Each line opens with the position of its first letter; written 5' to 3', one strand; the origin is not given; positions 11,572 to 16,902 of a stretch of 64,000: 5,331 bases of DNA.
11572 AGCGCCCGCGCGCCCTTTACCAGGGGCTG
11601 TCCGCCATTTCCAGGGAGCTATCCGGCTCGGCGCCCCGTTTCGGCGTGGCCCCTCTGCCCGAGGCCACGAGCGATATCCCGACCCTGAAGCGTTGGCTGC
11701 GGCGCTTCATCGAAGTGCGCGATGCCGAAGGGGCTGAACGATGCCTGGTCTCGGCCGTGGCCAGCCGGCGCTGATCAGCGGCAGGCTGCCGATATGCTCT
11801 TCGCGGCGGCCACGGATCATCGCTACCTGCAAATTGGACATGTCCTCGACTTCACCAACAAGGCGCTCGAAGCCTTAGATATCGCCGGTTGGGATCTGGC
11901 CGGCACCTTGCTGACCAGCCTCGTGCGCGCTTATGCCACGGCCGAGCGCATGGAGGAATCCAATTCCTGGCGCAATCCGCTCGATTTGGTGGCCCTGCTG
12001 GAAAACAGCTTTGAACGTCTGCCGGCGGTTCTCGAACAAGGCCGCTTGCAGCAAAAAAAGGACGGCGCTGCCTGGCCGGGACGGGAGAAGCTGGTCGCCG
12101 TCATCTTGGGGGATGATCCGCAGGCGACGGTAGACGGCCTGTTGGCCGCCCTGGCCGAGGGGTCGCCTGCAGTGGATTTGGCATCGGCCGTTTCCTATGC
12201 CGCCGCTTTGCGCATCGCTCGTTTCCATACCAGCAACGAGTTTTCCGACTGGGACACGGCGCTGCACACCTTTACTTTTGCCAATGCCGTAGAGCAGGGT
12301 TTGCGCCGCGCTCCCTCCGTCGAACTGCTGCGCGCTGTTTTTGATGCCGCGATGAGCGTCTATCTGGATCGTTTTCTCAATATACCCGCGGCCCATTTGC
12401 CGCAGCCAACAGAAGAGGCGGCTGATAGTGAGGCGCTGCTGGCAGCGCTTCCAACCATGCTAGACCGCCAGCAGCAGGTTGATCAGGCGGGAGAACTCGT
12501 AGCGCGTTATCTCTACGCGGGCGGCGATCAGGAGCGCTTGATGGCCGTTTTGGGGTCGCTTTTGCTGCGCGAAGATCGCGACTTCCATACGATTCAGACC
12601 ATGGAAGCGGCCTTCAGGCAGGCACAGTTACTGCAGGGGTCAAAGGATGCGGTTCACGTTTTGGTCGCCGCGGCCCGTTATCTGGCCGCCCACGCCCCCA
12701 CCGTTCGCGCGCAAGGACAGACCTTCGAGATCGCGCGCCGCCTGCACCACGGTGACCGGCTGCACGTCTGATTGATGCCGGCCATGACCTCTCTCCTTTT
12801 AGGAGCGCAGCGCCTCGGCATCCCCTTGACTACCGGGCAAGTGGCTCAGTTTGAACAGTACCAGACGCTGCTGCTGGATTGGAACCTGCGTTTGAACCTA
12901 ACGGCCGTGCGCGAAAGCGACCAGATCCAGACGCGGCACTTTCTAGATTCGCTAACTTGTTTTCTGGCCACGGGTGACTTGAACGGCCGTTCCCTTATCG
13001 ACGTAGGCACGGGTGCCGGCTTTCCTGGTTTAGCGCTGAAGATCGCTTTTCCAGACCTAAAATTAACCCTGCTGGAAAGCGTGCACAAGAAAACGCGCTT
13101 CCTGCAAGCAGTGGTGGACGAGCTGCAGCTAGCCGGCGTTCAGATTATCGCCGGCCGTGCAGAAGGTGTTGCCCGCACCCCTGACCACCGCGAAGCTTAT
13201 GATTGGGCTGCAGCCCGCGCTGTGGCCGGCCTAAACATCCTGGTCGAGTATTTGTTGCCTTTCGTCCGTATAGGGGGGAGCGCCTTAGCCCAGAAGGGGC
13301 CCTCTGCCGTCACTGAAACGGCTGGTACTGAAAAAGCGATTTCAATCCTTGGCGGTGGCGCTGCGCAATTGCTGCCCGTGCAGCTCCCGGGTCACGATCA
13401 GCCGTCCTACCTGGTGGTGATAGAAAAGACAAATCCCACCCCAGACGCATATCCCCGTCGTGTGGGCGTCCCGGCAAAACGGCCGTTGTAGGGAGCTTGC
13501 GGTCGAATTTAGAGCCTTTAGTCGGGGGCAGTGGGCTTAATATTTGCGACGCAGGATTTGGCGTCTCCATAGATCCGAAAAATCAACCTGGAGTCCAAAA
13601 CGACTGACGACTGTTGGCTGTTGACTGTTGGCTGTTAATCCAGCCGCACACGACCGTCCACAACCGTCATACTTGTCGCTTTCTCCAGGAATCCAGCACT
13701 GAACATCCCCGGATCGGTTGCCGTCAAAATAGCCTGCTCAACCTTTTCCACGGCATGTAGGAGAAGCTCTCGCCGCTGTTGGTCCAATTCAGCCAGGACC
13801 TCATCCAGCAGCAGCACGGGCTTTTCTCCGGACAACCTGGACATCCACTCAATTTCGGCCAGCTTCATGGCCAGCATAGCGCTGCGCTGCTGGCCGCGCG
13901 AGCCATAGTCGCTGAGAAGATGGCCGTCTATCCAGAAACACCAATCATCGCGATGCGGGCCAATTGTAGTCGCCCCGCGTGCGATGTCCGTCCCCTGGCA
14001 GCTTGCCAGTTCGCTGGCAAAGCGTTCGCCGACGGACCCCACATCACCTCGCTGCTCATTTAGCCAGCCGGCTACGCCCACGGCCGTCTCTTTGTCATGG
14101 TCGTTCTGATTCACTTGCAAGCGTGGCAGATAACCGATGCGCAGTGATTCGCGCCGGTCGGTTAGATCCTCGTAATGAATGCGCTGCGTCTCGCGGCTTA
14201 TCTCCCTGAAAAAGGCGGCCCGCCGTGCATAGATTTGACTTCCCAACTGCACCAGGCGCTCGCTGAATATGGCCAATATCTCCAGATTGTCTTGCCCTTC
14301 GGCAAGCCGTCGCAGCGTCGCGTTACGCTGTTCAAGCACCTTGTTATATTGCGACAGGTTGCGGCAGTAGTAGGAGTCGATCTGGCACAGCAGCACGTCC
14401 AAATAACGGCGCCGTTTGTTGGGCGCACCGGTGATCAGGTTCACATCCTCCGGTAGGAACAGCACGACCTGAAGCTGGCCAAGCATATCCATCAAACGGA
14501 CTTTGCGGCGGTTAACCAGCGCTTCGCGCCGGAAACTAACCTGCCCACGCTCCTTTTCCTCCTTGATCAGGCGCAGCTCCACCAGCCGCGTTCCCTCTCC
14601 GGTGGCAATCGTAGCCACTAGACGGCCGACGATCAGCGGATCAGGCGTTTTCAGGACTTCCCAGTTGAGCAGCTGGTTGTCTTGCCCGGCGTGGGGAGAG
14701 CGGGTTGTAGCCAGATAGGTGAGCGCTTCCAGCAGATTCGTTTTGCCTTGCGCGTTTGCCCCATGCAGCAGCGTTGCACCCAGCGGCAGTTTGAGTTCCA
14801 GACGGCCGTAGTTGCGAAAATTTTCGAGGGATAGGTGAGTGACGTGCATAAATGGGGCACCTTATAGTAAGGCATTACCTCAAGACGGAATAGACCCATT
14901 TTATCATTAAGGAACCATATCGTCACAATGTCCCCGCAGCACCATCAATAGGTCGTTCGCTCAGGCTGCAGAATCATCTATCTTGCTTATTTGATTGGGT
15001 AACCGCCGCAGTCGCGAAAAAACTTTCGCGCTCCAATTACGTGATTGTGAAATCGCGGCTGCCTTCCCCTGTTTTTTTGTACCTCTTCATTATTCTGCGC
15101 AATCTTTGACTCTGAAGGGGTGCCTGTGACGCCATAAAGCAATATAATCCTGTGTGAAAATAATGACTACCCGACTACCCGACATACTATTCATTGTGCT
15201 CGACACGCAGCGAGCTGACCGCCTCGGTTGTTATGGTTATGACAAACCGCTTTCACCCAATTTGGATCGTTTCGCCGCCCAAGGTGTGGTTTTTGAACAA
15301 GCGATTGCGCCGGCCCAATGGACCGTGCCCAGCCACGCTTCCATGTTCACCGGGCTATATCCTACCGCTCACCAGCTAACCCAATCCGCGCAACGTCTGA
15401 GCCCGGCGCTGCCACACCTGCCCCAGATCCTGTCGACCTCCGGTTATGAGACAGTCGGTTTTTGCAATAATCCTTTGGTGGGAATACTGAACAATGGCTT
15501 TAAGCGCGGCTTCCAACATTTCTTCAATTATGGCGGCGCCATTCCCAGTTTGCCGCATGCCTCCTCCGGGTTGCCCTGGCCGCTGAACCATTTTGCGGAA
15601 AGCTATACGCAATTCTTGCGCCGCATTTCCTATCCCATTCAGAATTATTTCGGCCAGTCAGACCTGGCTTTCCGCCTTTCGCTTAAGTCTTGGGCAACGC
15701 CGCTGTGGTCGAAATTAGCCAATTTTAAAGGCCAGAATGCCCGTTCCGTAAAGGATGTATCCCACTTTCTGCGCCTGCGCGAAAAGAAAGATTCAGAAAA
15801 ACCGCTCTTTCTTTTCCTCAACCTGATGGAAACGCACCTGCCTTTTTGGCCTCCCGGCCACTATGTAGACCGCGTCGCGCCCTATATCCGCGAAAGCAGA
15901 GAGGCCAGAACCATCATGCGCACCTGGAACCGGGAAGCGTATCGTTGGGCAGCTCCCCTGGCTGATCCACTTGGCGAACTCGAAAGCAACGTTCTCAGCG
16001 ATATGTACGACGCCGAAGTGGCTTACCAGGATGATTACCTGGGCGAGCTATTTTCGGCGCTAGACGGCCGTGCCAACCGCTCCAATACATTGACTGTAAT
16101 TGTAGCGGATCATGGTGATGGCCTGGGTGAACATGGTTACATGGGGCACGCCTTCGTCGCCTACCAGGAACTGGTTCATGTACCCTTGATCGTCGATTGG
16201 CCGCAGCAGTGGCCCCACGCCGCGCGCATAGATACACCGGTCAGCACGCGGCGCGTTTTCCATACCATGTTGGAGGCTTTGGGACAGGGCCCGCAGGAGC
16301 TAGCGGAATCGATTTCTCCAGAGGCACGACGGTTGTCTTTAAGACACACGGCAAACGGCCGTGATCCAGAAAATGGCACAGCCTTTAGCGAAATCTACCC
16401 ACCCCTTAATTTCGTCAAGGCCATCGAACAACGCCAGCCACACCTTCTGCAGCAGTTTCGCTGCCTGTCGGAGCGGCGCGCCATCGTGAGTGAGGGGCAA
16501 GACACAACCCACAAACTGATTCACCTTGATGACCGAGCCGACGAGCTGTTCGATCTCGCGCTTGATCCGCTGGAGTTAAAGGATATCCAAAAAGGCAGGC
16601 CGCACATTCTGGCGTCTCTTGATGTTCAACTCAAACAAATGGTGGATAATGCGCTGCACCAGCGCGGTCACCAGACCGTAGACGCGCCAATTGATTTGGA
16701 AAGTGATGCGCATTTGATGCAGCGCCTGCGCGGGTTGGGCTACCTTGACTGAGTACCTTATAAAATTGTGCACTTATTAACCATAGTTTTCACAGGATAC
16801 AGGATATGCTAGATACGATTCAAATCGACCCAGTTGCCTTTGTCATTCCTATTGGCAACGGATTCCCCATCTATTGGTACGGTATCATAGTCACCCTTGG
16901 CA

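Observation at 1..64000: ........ is a highly iterated octamer palindrome (HIP-like) in this genome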

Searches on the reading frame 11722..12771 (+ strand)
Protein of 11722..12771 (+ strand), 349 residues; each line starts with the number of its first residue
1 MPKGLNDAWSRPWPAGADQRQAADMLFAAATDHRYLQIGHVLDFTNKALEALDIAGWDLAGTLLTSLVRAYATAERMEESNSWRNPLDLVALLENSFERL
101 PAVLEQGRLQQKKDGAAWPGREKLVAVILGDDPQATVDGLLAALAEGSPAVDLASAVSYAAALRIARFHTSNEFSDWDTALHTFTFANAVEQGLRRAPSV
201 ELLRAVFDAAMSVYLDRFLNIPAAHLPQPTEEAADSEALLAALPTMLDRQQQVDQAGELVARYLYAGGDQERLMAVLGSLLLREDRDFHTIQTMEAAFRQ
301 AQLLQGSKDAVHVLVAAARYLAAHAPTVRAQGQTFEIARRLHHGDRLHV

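Call 8: search_protein_families(library=pfam, proteins=[window:11722-12771:+])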
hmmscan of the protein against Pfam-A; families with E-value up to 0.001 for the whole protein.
window:11722-12771:+ (349 aa): 0 families

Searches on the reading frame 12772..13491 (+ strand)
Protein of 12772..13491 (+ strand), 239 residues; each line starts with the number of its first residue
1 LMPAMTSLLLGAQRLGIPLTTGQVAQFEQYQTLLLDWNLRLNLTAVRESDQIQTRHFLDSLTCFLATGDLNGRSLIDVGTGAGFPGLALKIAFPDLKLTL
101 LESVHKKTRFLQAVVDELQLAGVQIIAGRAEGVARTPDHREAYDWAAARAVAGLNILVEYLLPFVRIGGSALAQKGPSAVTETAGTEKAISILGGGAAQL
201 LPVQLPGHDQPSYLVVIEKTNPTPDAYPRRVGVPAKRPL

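Call 69: search_protein_families(library=pfam, proteins=[window:12772-13491:+], max_evalue=0.001)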
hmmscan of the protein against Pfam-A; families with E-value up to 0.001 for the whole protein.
window:12772-13491:+ (239 aa): 1 family
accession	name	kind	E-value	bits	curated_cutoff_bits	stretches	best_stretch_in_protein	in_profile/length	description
PF02527.21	GidB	-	1.9e-46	158.2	27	1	24-195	2-168/184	rRNA small subunit methyltransferase G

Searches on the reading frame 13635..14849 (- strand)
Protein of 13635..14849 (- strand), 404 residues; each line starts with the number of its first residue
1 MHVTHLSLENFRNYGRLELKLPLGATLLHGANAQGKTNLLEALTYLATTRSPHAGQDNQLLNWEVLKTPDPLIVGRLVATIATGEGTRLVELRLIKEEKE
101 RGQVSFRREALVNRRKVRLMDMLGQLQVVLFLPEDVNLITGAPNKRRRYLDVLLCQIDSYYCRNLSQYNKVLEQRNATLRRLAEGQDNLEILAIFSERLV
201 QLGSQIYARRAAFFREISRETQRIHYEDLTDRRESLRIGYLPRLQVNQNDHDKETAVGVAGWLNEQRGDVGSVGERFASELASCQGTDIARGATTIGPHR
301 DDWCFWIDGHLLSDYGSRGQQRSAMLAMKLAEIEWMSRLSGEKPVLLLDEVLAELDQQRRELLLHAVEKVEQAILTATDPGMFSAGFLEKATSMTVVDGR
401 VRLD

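Call 8: search_protein_families(library=pfam, proteins=[window:13635-14849:-])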
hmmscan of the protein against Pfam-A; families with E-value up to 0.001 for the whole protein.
window:13635-14849:- (404 aa): 4 families
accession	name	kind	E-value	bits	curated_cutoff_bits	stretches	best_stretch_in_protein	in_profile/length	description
PF02463.25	SMC_N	-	5.4e-16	59.1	40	1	3-396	2-213/220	RecF/RecN/SMC N terminal domain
PF13476.12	AAA_23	-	9.4e-11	43.2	27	1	6-117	2-101/201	AAA domain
PF13175.12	AAA_15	-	1.7e-06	28.4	32.1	1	1-53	1-53/374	AAA ATPase domain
PF13304.12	AAA_21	-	1e-05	26.2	27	1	26-111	2-83/304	AAA domain, putative AbiEii toxin, Type IV TA system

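Call 9: find_related_loci(query=window:13635-14849:-, collection=genome_contigs, flank=10000)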
Query window:13635-14849:- (404 aa) in genome_contigs; peptide patterns used: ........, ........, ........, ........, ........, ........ (x = any residue, [..] = any of these).
62 stretches matched a pattern; 4 encode a relative of the query (tblastn E <= 1e-3); 4 distinct loci.
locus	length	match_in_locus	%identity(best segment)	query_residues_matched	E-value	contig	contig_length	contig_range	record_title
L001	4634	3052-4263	83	1-404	0e+0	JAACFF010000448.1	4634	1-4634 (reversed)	MAG: Chloroflexota bacterium isolate bin.33 scaffold_17836, whole genome shotgun sequence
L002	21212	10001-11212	75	1-404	0e+0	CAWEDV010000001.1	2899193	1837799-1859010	MAG: uncultured Chloroflexia bacterium isolate MFD03804.bin.1.278 genome assembly, contig: contig_14769, whole genome sh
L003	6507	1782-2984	60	1-401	3e-158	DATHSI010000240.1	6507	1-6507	MAG TPA_asm: Candidatus Sulfomarinibacteraceae bacterium isolate SMAG_U16047 k141_622327, whole genome shotgun sequence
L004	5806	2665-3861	60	1-401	2e-158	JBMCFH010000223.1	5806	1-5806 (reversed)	MAG: Chloroflexota bacterium isolate C5M10_3 NODE_6511_length_5806_cov_20.414015, whole genome shotgun sequence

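Call 14: find_encoding_contigs(protein=window:13635-14849:-, flank=10000, max_places=10)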
Protein window:13635-14849:- (404 aa): no gene with exactly this product is on record in the collection.

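Call 15: find_homologous_proteins(query=window:13635-14849:-, max_evalue=1e-40)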
Query window:13635-14849:- (404 aa): 7652 proteins with E <= 1e-40 among 8000 candidates; the best 120 are listed.
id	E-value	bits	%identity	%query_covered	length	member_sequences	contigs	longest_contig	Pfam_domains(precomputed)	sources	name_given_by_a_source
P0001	1.8e-262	888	99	100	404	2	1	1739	PF13175.13,PF13476.13,PF02463.26,PF13304.13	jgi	jgi:DNA replication and repair protein RecF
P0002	1.7e-260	882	98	100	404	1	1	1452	PF13175.13,PF13476.13,PF02463.26,PF13304.13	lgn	-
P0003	3.2e-238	808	90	100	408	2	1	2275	PF13175.13,PF13476.13,PF02463.26,PF13304.13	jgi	jgi:DNA replication and repair protein RecF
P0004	3.0e-221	752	83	100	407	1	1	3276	PF13175.13,PF13476.13,PF02463.26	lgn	-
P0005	3.0e-221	752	83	100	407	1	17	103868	PF13175.13,PF13476.13,PF02463.26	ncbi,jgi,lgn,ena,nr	ncbi:MAG: DNA replication/repair protein RecF [Chloroflexi bacterium]|jgi:DNA replication and repair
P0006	1.4e-220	750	83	100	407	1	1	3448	PF13175.13,PF13476.13,PF02463.26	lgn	-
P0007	2.1e-220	750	83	100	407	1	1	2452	PF13175.13,PF13476.13,PF02463.26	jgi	jgi:DNA replication and repair protein RecF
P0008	1.1e-219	747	83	100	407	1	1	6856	PF13175.13,PF13476.13,PF02463.26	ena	-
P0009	8.0e-217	738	82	100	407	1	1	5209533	PF13476.13,PF02463.26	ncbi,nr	ncbi:MAG: DNA replication/repair protein RecF [Anaerolineaceae bacterium]|nr:MAG: DNA replication/re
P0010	1.4e-203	694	77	100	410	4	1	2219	PF13175.13,PF13476.13,PF02463.26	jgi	jgi:DNA replication and repair protein RecF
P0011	5.6e-199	679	75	100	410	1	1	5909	PF13175.13,PF13476.13,PF02463.26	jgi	-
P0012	6.5e-199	679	76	100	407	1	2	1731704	PF13175.13,PF13476.13,PF02463.26,PF13304.13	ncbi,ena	-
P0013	2.8e-198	677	75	100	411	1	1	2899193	PF13175.13,PF13476.13,PF02463.26,PF13304.13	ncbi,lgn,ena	-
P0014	2.0e-197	674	75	100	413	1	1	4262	PF13175.13,PF13476.13,PF02463.26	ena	-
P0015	3.6e-197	673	75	100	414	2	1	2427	PF13175.13,PF13476.13,PF02463.26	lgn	-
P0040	2.4e-173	595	65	100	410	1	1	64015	PF13175.13,PF13476.13,PF02463.26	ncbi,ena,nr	ncbi:MAG: DNA replication/repair protein RecF [Candidatus Promineifilaceae bacterium]|nr:DNA replica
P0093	3.4e-158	545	67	91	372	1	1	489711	PF02463.26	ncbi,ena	-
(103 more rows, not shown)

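Call 21: find_encoding_contigs(protein=P0009, flank=10000, max_places=3)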
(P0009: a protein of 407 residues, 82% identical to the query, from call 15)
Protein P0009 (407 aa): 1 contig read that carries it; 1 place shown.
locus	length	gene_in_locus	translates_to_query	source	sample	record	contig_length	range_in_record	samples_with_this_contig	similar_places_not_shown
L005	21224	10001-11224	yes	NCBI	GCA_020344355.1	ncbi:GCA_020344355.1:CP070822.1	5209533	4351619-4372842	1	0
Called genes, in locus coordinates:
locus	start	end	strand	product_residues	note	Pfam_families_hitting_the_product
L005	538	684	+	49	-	PF00009:GTP_EFTU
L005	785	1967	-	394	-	PF02878:PGM_PMM_I, PF02879:PGM_PMM_II, PF02880:PGM_PMM_III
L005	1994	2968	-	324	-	PF01370:Epimerase, PF04321:RmlD_sub_bind, PF16363:GDP_Man_Dehyd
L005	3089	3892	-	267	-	-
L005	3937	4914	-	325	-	PF01073:3Beta_HSD, PF01370:Epimerase, PF02719:Polysacc_synt_2 (faint), PF04321:RmlD_sub_bind, PF05368:NmrA (weak), PF13460:NAD_binding_10, PF16363:GDP_Man_Dehyd, PF07993:NAD_binding_4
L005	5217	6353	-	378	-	PF04055:Radical_SAM, PF13186:SPASM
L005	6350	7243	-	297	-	PF00535:Glycos_transf_2, PF13641:Glyco_tranf_2_3, PF13632:Glyco_trans_2_3 (weak)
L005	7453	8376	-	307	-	-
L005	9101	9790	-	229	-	PF00072:Response_reg, PF00486:Trans_reg_C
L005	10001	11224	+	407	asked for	PF02463:SMC_N, PF13476:AAA_23 (weak)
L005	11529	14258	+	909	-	PF13191:AAA_16 (weak), PF25873:WHD_MalT, PF13374:TPR_10 (faint), PF13181:TPR_8 (faint), PF25058:ARM_TT21 (faint), PF17874:TPR_MalT, PF13424:TPR_12, PF00196:GerE, +3 more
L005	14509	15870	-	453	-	PF05598:DUF772, PF01609:DDE_Tnp_1, PF13751:DDE_Tnp_1_6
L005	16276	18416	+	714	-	-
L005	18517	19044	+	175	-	-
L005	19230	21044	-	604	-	-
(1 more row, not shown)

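Call 22: find_encoding_contigs(protein=P0005, flank=10000, max_places=4)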
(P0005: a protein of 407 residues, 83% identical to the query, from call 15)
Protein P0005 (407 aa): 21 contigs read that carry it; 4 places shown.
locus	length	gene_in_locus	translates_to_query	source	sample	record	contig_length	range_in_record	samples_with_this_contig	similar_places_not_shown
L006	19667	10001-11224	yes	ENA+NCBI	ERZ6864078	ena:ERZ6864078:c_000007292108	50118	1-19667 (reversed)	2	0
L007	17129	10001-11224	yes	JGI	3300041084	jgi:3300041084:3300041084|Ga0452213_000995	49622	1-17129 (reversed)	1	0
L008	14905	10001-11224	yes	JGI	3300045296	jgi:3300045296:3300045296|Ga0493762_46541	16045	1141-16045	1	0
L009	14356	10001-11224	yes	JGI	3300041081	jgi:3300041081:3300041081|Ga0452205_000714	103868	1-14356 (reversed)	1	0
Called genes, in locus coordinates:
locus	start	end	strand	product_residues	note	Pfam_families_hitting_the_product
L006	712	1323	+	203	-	PF01810:LysE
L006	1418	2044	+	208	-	PF00753:Lactamase_B, PF12706:Lactamase_B_2 (weak)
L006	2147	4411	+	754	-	PF18911:PKD_4 (weak), PF00801:PKD, PF18911:PKD_4, PF00801:PKD, PF00188:CAP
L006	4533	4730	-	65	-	-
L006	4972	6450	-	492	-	PF00478:IMPDH, PF03060:NMO (faint), PF00571:CBS, PF01070:FMN_dh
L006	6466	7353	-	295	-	PF01790:LGT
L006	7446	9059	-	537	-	PF00884:Sulfatase, PF01663:Phosphodiest (weak), PF16347:SGSH_C (faint)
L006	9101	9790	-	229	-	PF00072:Response_reg, PF00486:Trans_reg_C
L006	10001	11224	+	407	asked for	PF02463:SMC_N, PF13175:AAA_15, PF13476:AAA_23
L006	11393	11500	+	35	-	-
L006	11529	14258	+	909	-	PF13191:AAA_16 (weak), PF25873:WHD_MalT, PF13374:TPR_10 (faint), PF13176:TPR_7 (faint), PF13424:TPR_12 (weak), PF17874:TPR_MalT, PF13424:TPR_12, PF00196:GerE, +4 more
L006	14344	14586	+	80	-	PF08240:ADH_N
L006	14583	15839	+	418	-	PF00144:Beta-lactamase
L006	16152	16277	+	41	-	-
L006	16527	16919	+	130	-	-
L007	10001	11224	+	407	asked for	PF02463:SMC_N, PF13175:AAA_15, PF13476:AAA_23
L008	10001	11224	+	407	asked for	PF02463:SMC_N, PF13175:AAA_15, PF13476:AAA_23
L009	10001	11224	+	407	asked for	PF02463:SMC_N, PF13175:AAA_15, PF13476:AAA_23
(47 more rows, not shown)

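Call 46: find_encoding_contigs(protein=P0040, flank=10000, max_places=1)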
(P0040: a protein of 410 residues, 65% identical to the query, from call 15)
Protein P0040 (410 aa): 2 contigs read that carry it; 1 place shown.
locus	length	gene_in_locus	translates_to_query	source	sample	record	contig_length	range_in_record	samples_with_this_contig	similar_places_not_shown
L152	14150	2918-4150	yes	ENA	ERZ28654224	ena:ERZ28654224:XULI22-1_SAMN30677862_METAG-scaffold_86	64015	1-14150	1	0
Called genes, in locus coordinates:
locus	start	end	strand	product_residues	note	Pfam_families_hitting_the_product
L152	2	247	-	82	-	?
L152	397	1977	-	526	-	PF00884:Sulfatase, PF01663:Phosphodiest (faint)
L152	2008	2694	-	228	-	PF00072:Response_reg, PF00486:Trans_reg_C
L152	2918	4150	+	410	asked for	PF02463:SMC_N, PF13175:AAA_15 (weak), PF13476:AAA_23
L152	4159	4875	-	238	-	PF02527:GidB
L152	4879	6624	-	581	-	PF00355:Rieske, PF13806:Rieske_2, PF22543:Rieske_4 (weak)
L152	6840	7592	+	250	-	PF08032:SpoU_sub_bind, PF00588:SpoU_methylase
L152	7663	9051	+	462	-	-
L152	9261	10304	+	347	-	PF01634:HisG, PF08029:HisG_C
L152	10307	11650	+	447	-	PF00815:Histidinol_dh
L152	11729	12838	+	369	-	PF00155:Aminotran_1_2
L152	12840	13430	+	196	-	PF00475:IGPD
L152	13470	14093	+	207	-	PF00117:GATase, PF07685:GATase_3 (weak)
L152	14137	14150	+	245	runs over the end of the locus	PF00977:His_biosynth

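Call 64: find_encoding_contigs(protein=P0012, flank=10000, max_places=1)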
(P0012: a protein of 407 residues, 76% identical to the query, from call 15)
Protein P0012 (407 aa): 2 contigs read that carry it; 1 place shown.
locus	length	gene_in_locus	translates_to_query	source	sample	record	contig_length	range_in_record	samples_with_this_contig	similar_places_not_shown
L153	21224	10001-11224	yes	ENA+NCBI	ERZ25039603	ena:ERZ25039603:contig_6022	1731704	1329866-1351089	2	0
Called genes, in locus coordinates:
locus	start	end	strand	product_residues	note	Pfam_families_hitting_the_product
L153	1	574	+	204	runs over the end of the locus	PF01810:LysE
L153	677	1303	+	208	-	PF00753:Lactamase_B, PF12706:Lactamase_B_2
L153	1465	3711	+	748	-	PF00801:PKD, PF13927:Ig_3 (faint), PF18911:PKD_4, PF00801:PKD, PF18911:PKD_4, PF00801:PKD, PF00188:CAP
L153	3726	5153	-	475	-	PF00206:Lyase_1, PF10397:ADSL_C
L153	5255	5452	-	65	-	-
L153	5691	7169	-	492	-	PF00478:IMPDH, PF03060:NMO (faint), PF00571:CBS, PF01070:FMN_dh, PF01645:Glu_synthase (weak)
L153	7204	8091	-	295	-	PF01790:LGT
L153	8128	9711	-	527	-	PF00884:Sulfatase, PF01663:Phosphodiest (weak), PF16347:SGSH_C (faint)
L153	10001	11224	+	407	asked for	PF02463:SMC_N, PF13175:AAA_15, PF13476:AAA_23, PF13304:AAA_21 (faint)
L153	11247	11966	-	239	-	PF02527:GidB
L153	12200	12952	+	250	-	PF08032:SpoU_sub_bind, PF00588:SpoU_methylase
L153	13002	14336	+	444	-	PF00925:GTP_cyclohydro2, PF01872:RibD_C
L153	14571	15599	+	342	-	PF01634:HisG, PF08029:HisG_C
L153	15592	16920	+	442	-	PF00815:Histidinol_dh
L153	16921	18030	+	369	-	PF00155:Aminotran_1_2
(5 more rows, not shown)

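Call 65: find_encoding_contigs(protein=P0093, flank=10000, max_places=1)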
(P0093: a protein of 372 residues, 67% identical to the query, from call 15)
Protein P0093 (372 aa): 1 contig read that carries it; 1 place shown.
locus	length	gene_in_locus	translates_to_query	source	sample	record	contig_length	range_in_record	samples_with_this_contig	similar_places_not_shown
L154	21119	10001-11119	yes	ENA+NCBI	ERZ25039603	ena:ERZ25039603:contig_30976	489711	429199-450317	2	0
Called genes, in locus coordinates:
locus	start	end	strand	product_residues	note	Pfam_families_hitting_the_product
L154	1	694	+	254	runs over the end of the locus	PF00557:Peptidase_M24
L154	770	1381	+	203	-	PF01810:LysE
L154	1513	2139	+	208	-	PF00753:Lactamase_B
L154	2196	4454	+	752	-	PF18911:PKD_4, PF00801:PKD, PF18911:PKD_4, PF16820:PKD_3 (faint), PF18911:PKD_4, PF00801:PKD, PF00188:CAP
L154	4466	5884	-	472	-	PF00206:Lyase_1, PF10397:ADSL_C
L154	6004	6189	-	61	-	-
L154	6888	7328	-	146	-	PF01790:LGT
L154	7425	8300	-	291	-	PF00884:Sulfatase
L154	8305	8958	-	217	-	PF00884:Sulfatase, PF01663:Phosphodiest (weak)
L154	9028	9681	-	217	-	PF00072:Response_reg, PF00486:Trans_reg_C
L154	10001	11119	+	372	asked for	PF02463:SMC_N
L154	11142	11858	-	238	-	PF02527:GidB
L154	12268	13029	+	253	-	PF08032:SpoU_sub_bind, PF00588:SpoU_methylase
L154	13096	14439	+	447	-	PF00925:GTP_cyclohydro2, PF01872:RibD_C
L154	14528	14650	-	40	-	-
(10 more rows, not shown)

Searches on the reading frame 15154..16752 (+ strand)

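Call 6: search_protein_families(library=pfam, proteins=[window:15154-16752:+])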
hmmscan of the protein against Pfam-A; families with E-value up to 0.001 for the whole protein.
window:15154-16752:+ (532 aa): 3 families
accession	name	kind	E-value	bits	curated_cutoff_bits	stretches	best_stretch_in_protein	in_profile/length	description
PF00884.28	Sulfatase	-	2.5e-44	152.3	25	1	9-377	1-300/301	Sulfatase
PF01663.27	Phosphodiest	-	6.2e-11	42.9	23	1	12-76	2-63/342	Type I phosphodiesterase / nucleotide pyrophosphatase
PF16347.10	SGSH_C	-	9.2e-06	26.3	29.3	0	325-377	1-52/154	N-sulphoglucosamine sulphohydrolase, C-terminal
